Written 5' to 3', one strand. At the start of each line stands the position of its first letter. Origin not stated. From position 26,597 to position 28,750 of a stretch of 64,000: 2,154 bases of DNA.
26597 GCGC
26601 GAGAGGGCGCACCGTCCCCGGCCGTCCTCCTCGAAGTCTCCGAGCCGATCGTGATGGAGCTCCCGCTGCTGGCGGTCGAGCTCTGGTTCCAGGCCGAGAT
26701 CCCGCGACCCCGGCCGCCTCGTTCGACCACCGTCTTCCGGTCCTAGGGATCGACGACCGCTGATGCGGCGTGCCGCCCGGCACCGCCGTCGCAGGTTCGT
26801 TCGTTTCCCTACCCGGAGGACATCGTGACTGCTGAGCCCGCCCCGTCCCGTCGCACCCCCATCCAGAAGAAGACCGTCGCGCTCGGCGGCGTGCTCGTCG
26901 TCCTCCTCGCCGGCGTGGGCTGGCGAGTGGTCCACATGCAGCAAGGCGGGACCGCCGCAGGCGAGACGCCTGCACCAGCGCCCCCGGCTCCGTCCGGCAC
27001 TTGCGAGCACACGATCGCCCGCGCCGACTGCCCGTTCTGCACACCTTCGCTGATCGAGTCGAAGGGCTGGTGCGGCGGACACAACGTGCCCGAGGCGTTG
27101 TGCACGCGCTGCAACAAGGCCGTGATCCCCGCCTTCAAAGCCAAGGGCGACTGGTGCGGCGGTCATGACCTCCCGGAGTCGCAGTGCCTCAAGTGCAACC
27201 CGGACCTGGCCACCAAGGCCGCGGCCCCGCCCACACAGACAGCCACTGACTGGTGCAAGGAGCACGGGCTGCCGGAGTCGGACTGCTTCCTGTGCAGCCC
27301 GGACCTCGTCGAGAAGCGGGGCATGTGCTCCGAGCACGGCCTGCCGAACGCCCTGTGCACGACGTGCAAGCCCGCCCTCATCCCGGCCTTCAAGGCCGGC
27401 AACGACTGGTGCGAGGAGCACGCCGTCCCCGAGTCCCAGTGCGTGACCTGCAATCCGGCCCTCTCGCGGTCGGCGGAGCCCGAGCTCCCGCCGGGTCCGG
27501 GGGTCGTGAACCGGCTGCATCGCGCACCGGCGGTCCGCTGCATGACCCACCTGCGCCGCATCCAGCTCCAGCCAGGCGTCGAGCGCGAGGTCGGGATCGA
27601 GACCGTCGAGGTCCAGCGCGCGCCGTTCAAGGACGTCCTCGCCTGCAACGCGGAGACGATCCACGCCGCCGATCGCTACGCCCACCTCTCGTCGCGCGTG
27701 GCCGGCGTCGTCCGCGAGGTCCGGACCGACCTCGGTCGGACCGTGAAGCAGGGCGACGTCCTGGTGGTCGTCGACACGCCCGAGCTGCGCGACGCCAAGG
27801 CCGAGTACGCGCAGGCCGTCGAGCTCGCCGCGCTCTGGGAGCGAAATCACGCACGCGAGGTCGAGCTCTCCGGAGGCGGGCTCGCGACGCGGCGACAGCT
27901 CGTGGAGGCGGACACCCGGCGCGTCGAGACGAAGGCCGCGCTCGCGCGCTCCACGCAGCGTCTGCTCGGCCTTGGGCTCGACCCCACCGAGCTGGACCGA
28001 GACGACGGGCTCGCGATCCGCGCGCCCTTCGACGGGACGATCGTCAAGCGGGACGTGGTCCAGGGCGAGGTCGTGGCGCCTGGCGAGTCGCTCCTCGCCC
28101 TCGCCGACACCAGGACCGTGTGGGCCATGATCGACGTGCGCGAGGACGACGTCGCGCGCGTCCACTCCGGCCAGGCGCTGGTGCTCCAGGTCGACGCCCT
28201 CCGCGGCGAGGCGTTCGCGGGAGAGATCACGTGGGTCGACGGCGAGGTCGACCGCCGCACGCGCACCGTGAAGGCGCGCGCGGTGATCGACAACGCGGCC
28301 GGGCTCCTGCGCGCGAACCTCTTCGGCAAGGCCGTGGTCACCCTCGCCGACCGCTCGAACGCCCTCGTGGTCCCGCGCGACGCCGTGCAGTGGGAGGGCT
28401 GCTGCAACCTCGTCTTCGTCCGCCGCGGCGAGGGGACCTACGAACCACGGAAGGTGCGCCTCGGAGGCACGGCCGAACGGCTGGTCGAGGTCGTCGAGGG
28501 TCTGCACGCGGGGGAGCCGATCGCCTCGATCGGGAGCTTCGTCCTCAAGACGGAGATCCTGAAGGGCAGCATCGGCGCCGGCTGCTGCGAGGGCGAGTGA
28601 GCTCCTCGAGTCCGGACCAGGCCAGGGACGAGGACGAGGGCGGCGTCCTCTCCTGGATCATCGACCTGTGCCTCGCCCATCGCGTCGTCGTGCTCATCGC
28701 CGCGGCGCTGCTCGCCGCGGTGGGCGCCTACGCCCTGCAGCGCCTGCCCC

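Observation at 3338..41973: Truncated fpg (minus strand) and intact fpg (plus strand) in inverted orientation bracket ~37 kb of metal-resistance cargo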

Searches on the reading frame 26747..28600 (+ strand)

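Call 8: search_protein_families(library=pfam, proteins=[window:26747-28600:+])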
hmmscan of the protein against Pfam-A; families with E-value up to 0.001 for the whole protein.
window:26747-28600:+ (617 aa): 4 families
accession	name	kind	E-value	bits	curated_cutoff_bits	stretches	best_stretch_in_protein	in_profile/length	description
PF16576.10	HlyD_D23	-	4.6e-39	134.3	30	1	309-526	17-213/214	Barrel-sandwich domain of CusB or HlyD membrane-fusion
PF13437.12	HlyD_3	-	1e-21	78.1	22.2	1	424-517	2-96/106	HlyD family secretion protein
PF13533.13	Biotin_lipoyl_2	-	2.9e-05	24.2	29.8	0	314-343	3-32/32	Biotin-lipoyl like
PF00364.28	Biotin_lipoyl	-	0.00045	20.4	22.1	0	313-341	44-72/73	Biotin-requiring enzyme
